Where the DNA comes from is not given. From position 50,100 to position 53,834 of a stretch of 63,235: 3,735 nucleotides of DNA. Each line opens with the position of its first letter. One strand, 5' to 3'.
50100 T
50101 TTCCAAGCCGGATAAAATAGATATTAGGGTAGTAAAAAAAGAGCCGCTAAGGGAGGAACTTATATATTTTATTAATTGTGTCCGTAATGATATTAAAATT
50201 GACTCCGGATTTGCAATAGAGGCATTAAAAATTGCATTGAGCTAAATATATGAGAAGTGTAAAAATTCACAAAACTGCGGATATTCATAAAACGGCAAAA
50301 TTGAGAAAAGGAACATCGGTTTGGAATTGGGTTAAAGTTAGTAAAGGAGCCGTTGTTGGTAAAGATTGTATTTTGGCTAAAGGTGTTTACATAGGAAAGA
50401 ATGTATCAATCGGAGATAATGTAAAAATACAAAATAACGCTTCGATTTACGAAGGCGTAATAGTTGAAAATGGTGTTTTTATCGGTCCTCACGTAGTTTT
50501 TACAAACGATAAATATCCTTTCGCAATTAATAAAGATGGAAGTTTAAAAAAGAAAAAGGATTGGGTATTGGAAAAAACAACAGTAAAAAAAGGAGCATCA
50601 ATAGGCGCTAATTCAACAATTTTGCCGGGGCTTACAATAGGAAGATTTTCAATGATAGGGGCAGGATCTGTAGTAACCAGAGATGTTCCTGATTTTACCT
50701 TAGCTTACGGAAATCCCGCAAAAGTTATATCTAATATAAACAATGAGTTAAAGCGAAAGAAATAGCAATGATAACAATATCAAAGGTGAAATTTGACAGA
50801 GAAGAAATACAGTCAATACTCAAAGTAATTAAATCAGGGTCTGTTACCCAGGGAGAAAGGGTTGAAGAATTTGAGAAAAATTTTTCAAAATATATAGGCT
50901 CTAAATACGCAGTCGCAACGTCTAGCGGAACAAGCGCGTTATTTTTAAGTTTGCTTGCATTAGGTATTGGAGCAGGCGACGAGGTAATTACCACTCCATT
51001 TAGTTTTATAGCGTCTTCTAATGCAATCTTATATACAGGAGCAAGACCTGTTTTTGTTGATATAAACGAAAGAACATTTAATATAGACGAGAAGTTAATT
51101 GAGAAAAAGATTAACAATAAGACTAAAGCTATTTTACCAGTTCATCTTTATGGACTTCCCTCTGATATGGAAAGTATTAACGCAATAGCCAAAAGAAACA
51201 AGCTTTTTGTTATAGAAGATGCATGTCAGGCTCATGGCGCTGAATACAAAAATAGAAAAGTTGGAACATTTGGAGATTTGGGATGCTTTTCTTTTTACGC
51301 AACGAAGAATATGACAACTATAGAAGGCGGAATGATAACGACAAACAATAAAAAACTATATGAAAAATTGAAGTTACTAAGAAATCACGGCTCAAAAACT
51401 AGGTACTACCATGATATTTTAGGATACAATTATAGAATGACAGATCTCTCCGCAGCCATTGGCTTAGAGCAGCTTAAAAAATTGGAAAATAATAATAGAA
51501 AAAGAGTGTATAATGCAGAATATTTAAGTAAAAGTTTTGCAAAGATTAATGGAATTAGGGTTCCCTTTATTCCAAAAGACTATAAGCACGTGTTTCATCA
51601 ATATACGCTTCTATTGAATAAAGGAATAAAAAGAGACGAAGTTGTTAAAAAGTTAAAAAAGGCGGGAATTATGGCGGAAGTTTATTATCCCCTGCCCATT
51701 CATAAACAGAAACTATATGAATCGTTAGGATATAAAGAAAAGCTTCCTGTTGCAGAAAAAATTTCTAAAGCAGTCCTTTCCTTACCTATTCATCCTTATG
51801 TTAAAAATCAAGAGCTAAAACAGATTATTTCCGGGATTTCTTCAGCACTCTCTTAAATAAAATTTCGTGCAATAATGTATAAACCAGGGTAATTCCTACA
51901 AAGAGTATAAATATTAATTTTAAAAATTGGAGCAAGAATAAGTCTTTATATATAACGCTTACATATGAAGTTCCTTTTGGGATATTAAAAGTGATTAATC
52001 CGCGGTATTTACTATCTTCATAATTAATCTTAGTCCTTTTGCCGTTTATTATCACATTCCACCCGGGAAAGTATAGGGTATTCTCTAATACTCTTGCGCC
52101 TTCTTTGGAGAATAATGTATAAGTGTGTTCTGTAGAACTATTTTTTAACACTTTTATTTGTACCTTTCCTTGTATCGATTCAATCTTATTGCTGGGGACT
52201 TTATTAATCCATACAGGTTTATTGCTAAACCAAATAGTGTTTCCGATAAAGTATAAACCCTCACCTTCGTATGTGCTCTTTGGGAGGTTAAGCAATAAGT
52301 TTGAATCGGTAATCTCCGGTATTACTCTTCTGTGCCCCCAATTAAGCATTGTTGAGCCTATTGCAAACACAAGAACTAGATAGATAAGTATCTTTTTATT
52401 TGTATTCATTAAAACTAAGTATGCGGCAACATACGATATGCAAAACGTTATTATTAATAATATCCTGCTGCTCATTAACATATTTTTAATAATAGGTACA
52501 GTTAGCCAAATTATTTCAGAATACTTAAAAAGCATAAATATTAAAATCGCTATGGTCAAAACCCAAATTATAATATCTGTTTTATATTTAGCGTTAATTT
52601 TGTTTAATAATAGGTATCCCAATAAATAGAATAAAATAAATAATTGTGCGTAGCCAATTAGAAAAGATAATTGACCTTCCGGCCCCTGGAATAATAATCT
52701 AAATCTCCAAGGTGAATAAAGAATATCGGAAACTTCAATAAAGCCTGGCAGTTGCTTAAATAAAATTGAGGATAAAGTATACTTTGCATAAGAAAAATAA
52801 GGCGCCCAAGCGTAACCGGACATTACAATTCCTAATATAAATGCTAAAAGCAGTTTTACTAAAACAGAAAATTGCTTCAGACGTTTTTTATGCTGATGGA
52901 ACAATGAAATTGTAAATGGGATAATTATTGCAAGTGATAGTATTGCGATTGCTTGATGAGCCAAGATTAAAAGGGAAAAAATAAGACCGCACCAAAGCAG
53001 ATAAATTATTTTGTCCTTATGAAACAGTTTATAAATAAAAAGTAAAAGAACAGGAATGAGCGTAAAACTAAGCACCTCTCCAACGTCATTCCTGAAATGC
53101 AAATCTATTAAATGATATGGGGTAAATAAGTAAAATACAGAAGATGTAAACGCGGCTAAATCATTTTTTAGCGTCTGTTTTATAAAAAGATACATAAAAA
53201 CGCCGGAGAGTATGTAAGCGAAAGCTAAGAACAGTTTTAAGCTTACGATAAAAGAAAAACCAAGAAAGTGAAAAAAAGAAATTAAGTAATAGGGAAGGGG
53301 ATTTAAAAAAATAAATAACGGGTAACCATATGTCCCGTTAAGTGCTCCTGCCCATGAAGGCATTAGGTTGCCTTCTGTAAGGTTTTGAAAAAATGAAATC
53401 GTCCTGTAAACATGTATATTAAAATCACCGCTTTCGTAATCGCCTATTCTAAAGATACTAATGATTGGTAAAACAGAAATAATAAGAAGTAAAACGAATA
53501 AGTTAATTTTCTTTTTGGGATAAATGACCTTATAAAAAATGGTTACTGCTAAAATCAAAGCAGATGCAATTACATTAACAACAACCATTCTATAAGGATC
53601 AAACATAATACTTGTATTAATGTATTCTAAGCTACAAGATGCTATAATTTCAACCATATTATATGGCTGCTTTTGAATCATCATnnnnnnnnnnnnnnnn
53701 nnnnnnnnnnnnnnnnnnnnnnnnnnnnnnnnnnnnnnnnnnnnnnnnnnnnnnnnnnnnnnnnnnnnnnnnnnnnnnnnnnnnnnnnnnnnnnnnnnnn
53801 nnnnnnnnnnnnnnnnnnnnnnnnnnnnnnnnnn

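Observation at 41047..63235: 22-kb surface-glycan island dominated by lipid-carrier-dependent (GT-C) glycosyltransferases: candidate extracytoplasmic glycosylation system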

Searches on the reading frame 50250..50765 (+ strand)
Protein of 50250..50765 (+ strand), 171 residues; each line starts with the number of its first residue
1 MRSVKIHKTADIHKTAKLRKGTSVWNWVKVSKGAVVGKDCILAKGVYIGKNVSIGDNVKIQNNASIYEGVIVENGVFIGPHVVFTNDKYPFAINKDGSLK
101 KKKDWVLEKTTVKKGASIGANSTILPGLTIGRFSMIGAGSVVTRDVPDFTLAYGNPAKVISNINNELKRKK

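Call 6: search_protein_families(library=pfam, proteins=[window:50250-50765:+], max_evalue=0.01)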
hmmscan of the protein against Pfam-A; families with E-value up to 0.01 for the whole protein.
window:50250-50765:+ (171 aa): 6 families
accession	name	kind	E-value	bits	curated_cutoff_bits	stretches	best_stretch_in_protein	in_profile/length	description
PF00132.30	Hexapep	-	6.5e-24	83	27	3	51-85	1-35/36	Bacterial transferase hexapeptide (six repeats)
PF14602.12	Hexapep_2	-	5.7e-11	42.4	27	1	116-144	8-34/34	Hexapeptide repeat of succinyl-transferase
PF25084.1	LbH_EIF2B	-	1.8e-09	37.9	54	1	3-83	9-92/105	EIF2B subunit epsilon LbH domain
PF25087.1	GMPPB_C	-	4e-05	23.7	39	0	47-84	6-43/110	GMPPB C-terminal domain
PF24894.1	Hexapep_GlmU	-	0.00048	20.6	23.3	0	8-59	39-88/104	GlmU-like, C-terminal hexapeptide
PF25247.1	LbH_GLGC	-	0.0007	20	27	1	35-78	75-117/135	GLGC left-handed parallel beta-helix domain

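Call 27: search_protein_families(library=ncbifam, proteins=[window:50250-50765:+], max_evalue=0.001)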
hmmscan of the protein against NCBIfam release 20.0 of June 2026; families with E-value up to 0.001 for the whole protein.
window:50250-50765:+ (171 aa): 51 families (the best 25 are shown)
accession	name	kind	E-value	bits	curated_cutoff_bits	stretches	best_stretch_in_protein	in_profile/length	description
TIGR03570.1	NeuD_NnaD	subfamily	2.4e-27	95.9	160.8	2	110-158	154-202/202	NeuD/PglB/VioB family sugar acetyltransferase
NF002060.0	PRK00892.1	subfamily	2.7e-21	76.1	207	1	4-124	102-220/345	UDP-3-O-(3-hydroxymyristoyl)glucosamine N-acyltransferase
TIGR01853.1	lipid_A_lpxD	equivalog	4.6e-20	71.8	242.5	1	3-124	92-211/325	UDP-3-O-(3-hydroxymyristoyl)glucosamine N-acyltransferase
NF003657.0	PRK05289.1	equivalog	3.8e-18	65.5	226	2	3-66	3-66/264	acyl-ACP--UDP-N-acetylglucosamine O-acyltransferase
TIGR03532.1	DapD_Ac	equivalog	4.5e-18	65.7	231.75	1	115-170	166-221/231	2,3,4,5-tetrahydropyridine-2,6-dicarboxylate N-acetyltransferase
NF050158.1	CarbAnhydGPos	equivalog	5.9e-18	65.1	250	1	42-166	12-146/172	gamma carbonic anhydrase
NF007240.0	PRK09677.1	equivalog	2.4e-17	63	243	1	102-168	121-189/192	putative lipopolysaccharide biosynthesis O-acetyl transferase WbbJ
NF058585.1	HptprglPActTf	PfamEq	3.5e-17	62.5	300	1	107-170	104-167/172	heptaprenylglyceryl phosphate O-acetyltransferase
TIGR01852.1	lipid_A_lpxA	equivalog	8.5e-16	58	231.05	2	6-66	1-61/254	acyl-ACP--UDP-N-acetylglucosamine O-acyltransferase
NF007076.0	PRK09527.1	equivalog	8.6e-16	57.9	347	1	34-168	56-190/203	galactoside O-acetyltransferase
NF041874.1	EPS_EpsC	equivalog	1.3e-15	57.5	150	1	108-162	112-166/168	serine O-acetyltransferase EpsC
TIGR03308.1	phn_thr-fam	hypoth_equivalog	6.4e-15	55.5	201.65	1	113-161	112-160/204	phosphonate metabolim protein, transferase hexapeptide repeat family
NF010933.0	PRK14353.1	equivalog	1.3e-14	53.7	505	1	108-159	379-430/453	bifunctional UDP-N-acetylglucosamine diphosphorylase/glucosamine-1-phosphate N-acetyltransferase GlmU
NF007797.0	PRK10502.1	subfamily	5.1e-14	52.3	192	1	30-161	49-177/183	WcaF family extracellular polysaccharide biosynthesis acetyltransferase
NF008349.0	PRK11132.1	equivalog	1.9e-13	50.1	397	1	44-164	128-248/273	serine O-acetyltransferase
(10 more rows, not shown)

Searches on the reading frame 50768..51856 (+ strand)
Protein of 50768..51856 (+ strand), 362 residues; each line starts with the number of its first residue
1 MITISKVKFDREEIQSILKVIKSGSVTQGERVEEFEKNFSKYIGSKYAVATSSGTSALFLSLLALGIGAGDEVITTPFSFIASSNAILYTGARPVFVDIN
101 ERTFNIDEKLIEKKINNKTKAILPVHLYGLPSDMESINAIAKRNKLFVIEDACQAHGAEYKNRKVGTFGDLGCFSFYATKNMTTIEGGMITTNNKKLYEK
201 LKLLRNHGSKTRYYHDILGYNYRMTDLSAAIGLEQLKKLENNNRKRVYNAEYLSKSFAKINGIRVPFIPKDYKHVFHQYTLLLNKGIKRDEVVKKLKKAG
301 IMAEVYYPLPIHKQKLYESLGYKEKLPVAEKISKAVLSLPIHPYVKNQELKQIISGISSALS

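Call 6: search_protein_families(library=pfam, proteins=[window:50768-51856:+], max_evalue=0.01)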
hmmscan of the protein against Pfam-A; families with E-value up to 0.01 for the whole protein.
window:50768-51856:+ (362 aa): 4 families
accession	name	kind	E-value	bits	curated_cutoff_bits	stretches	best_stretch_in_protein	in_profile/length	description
PF01041.23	DegT_DnrJ_EryC1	-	5.8e-136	453.9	19.8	1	10-357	4-359/360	DegT/DnrJ/EryC1/StrS aminotransferase family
PF01053.26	Cys_Met_Meta_PP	-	6.1e-08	32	27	1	33-275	55-287/381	Cys/Met metabolism PLP-dependent enzyme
PF00266.25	Aminotran_5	-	1.4e-06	27.9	21.5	1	30-158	43-182/371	Aminotransferase class-V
PF01212.27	Beta_elim_lyase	-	0.0043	16.9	27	0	30-262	32-270/288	Beta-eliminating lyase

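Call 27: search_protein_families(library=ncbifam, proteins=[window:50768-51856:+], max_evalue=0.001)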
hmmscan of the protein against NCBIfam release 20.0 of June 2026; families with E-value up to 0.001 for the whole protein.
window:50768-51856:+ (362 aa): 23 families
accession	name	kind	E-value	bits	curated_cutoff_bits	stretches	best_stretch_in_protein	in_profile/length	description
TIGR03588.1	PseC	equivalog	1.6e-103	346.6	423.5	1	1-360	1-379/380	UDP-4-amino-4,6-dideoxy-N-acetyl-beta-L-altrosamine transaminase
TIGR04181.1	NHT_00031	hypoth_equivalog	5.4e-85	285.4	420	1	3-340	2-357/359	LegC family aminotransferase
NF008658.2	PRK11658.1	equivalog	1.9e-78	263.8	631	1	3-359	6-375/379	UDP-4-amino-4-deoxy-L-arabinose aminotransferase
NF008687.0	PRK11706.1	equivalog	5e-78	262.5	375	1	1-360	1-373/375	dTDP-4-amino-4,6-dideoxygalactose transaminase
TIGR02379.1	ECA_wecE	subfamily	3e-67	227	434.85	1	10-361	10-375/376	dTDP-4-amino-4,6-dideoxy-D-glucose transaminase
NF011936.0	PRK15407.1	equivalog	6.3e-64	216.3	423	2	4-208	39-251/440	lipopolysaccharide biosynthesis protein RfbH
TIGR04427.1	PLP_DesI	equivalog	6.3e-63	213.2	650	1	26-355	47-377/390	dTDP-4-dehydro-6-deoxyglucose aminotransferase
NF004975.0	PRK06348.1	equivalog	6e-09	35.4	549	1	34-152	78-202/384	pyridoxal phosphate-dependent aminotransferase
NF005816.0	PRK07682.1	equivalog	1.3e-07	30.6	620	1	41-155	86-206/390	aminotransferase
NF005817.0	PRK07683.1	equivalog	2.6e-07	29.7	575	1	42-152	86-201/387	aminotransferase A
TIGR01326.1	OAH_OAS_sulfhy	subfamily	5.2e-07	28.7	495.1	1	35-166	62-193/418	O-acetylhomoserine aminocarboxypropyltransferase/cysteine synthase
NF041091.1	asp_aminotase_Arch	equivalog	6.2e-07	28.6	550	1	40-152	82-200/376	aspartate aminotransferase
NF006488.0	PRK08912.1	equivalog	8.7e-07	28.2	498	1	49-157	91-192/387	aminotransferase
NF004621.0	PRK05957.1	equivalog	2.8e-06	26.3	498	1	47-152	90-200/389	pyridoxal phosphate-dependent aminotransferase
NF006569.0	PRK09082.1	subfamily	4.9e-06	25.9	420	1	50-151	96-202/386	methionine aminotransferase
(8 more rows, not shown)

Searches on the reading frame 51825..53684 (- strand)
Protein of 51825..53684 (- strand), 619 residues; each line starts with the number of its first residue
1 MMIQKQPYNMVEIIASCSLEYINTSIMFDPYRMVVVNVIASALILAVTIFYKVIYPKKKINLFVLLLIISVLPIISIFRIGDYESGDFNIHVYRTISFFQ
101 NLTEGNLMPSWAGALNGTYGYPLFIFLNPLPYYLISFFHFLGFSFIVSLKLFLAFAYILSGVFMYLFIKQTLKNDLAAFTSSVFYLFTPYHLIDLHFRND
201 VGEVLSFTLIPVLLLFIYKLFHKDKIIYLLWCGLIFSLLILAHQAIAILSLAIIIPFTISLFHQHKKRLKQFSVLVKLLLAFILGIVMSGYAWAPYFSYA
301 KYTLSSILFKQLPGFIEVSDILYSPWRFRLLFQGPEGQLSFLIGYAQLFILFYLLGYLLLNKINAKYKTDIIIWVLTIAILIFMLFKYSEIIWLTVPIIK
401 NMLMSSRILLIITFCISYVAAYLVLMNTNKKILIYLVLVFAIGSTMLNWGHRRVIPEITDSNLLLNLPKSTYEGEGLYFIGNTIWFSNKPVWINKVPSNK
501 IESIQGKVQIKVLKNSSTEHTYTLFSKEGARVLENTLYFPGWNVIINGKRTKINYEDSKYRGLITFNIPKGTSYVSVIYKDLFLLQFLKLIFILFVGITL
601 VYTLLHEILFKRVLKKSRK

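Call 6: search_protein_families(library=pfam, proteins=[window:51825-53684:-], max_evalue=0.01)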
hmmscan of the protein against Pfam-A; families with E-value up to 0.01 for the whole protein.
window:51825-53684:- (619 aa): 2 families
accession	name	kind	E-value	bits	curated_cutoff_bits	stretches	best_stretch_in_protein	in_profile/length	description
PF10131.15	PTPS_related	-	3.2e-07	29.7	26.4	1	127-442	4-298/621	6-pyruvoyl-tetrahydropterin synthase related domain; membrane protein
PF13231.12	PMT_2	-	1.1e-05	26.1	26.1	1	129-284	4-153/160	Dolichyl-phosphate-mannose-protein mannosyltransferase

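Call 12: search_solved_structures(query=window:51825-53684:-, max_evalue=1)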
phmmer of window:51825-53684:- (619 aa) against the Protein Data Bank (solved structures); distinct sequences matched with E-value up to 1: 0.

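Call 27: search_protein_families(library=ncbifam, proteins=[window:51825-53684:-], max_evalue=0.001)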
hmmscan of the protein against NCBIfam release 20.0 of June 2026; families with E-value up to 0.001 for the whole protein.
window:51825-53684:- (619 aa): 0 families

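Call 29: find_homologous_proteins(query=window:51825-53684:-, max_evalue=0.00001)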
Query window:51825-53684:- (619 aa): 485 proteins with E <= 0.00001 among 8000 candidates; the best 120 are listed.
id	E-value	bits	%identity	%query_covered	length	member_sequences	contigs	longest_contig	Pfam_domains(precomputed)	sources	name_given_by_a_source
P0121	0.0e+0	1313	100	99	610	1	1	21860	PF10131.16,PF13231.13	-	-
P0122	4.2e-238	810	62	96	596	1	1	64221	PF10131.16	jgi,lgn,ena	-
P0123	1.6e-228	778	60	94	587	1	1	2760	PF10131.16,PF13231.13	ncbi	-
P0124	1.7e-227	775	59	93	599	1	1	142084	PF10131.16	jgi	jgi:hypothetical protein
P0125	1.9e-227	775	58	95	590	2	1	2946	PF10131.16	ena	-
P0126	4.0e-227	774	59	96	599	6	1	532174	PF10131.16,PF13231.13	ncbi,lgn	ncbi:MAG: 6-pyruvoyl-tetrahydropterin synthase-related protein [Candidatus Levyibacteriota bacterium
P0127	2.0e-224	765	58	96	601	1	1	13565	PF10131.16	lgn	-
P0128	4.4e-224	764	58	96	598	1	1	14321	PF10131.16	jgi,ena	-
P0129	3.4e-223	761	60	93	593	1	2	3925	PF10131.16,PF13231.13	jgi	jgi:hypothetical protein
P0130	4.6e-221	754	57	95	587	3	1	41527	PF10131.16,PF13231.13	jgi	jgi:hypothetical protein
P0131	4.6e-220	750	57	96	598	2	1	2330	PF10131.16,PF13231.13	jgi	jgi:4-amino-4-deoxy-L-arabinose transferase-like glycosyltransferase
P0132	1.3e-218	746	56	96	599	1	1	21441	PF10131.16,PF13231.13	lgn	-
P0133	1.6e-217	742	79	69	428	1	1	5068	-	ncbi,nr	ncbi:MAG: hypothetical protein M1308_07925 [Actinobacteria bacterium]|nr:hypothetical protein [Actin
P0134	1.2e-194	667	60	83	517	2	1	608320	PF10131.16,PF13231.13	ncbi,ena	-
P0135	4.0e-168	579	50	92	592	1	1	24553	PF10131.16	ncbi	-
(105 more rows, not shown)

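Call 35: search_solved_structures(query=A2, max_evalue=10)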
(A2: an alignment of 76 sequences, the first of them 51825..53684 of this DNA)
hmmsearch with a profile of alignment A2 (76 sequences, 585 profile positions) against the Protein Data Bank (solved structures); distinct sequences matched with E-value up to 10: 1.
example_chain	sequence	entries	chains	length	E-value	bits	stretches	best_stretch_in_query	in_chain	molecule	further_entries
9k1u_D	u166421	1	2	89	1.9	10.2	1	511-551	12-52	Serine/threonine protein kinase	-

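Call 44: predict_structure(alignment_id=A2)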
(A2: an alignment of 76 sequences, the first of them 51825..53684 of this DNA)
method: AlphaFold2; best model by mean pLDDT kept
length: 619 residues; sequences in the alignment: 76
mean_pLDDT: 91.0   pTM: 0.91
mean pLDDT of the five models: 91.0, 90.9, 90.9, 90.3, 90.0
residues with pLDDT >= 90: 478; 70-90: 107; 50-70: 8; < 50: 26
segments of 3 or more residues with pLDDT < 50: 1-25
pLDDT, mean of each block of 10 residues (from residue 1): 31 44 52 88 94 91 97 92 86 97 97 94 94 98 97 98 98 98 98 93 98 98 94 98 96 95 82 93 98 93 85 89 87 87 96 96 93 97 96 84 91 98 95 96 90 87 95 86 87 92 96 97 97 97 98 94 97 98 97 97 91 72
secondary structure, 60 per line:
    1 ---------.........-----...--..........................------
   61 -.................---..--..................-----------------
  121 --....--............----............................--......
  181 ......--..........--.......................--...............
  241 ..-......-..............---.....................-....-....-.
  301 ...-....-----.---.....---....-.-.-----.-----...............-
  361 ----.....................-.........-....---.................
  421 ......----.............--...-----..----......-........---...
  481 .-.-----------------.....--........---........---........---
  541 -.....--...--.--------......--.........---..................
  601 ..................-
elements in order: H10-18 H29-54 H62-78 H86-103 H123-126 H129-140 H145-172 H175-186 H189-198 H201-223 H226-242 H244-249 H251-264 H268-288 H290-293 H295-298 H305-308 H318-322 H345-359 H365-385 H387-395 H397-400 H405-426 H431-443 H460-465 H467-474 H478-481 E501-505 E508-515 E519-526 E530-537 E542-546 E549-551 E563-568 E571-579 H583-618

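Call 46: fold_search(model_id=the predicted structure, library=pdb)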
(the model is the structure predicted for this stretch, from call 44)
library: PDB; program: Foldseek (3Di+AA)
matches with E <= 10: 535; with E <= 0.001: 12
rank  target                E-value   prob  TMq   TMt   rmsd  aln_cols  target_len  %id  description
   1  8age_A                5.3e-06  1.00  0.43  0.41  10.9       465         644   13  Structure of yeast oligosaccharylransferase complex with acceptor peptide bound (released 2022-12-07)
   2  8agb_A                1.1e-05  1.00  0.39  0.38  13.4       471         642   13  Structure of yeast oligosaccharylransferase complex with lipid-linked oligosaccharide bound (released 2022-12-07)
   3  6ezn_F                4.0e-05  1.00  0.40  0.39  12.2       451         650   13  Cryo-EM structure of the yeast oligosaccharyltransferase (OST) complex (released 2018-01-17)
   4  6c26_A                6.7e-05  1.00  0.40  0.39  12.6       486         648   12  The Cryo-EM structure of a eukaryotic oligosaccharyl transferase complex (released 2018-01-31)
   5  8if8_B                7.0e-05  1.00  0.40  0.40  14.5       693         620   10  Arabinosyltransferase AftA (released 2023-05-31)
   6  8agc_A                1.5e-04  1.00  0.40  0.36  11.6       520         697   12  Structure of yeast oligosaccharylransferase complex with lipid-linked oligosaccharide and non-acceptor peptide bound (released 2022-12-07)
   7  8pn9_A                2.5e-04  1.00  0.40  0.38  13.6       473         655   12  Structure of human oligosaccharyltransferase OST-A complex bound to NGI-1 (released 2024-05-08)
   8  5ogl_A                2.5e-04  1.00  0.35  0.31  10.0       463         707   14  Structure of bacterial oligosaccharyltransferase PglB in complex with an acceptor peptide and an lipid-linked oligosac (released 2017-10-25)
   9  6w98_A                3.0e-04  1.00  0.38  0.20   8.3       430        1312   13  Single-Particle Cryo-EM Structure of Arabinofuranosyltransferase AftD from Mycobacteria (released 2020-05-13)
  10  3rce_A                3.2e-04  1.00  0.34  0.31  10.5       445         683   15  Bacterial oligosaccharyltransferase PglB (released 2011-06-15)
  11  7bvc_B                3.4e-04  1.00  0.33  0.21  21.3       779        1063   10  Cryo-EM structure of Mycobacterium smegmatis arabinosyltransferase EmbA-EmbB-AcpM2 in complex with ethambutol (released 2020-04-29)
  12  6gxc_A                4.5e-04  1.00  0.37  0.33   9.6       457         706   14  Bacterial oligosaccharyltransferase PglB in complex with an inhibitory peptide and a reactive lipid-linked oligosaccha (released 2018-11-14)
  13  6x0o                  1.1e-03  1.00  0.33  0.21  19.7       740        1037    8  Single-Particle Cryo-EM Structure of Arabinosyltransferase EmbB from Mycobacterium smegmatis (released 2020-06-10)
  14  7bvf_A                1.2e-03  1.00  0.35  0.22  20.4       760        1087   10  Cryo-EM structure of Mycobacterium tuberculosis arabinosyltransferase EmbA-EmbB-AcpM2 in complex with ethambutol (released 2020-04-29)
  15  6s7o_A                1.3e-03  1.00  0.40  0.38  12.3       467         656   11  Cryo-EM structure of human oligosaccharyltransferase complex OST-A (released 2019-12-18)
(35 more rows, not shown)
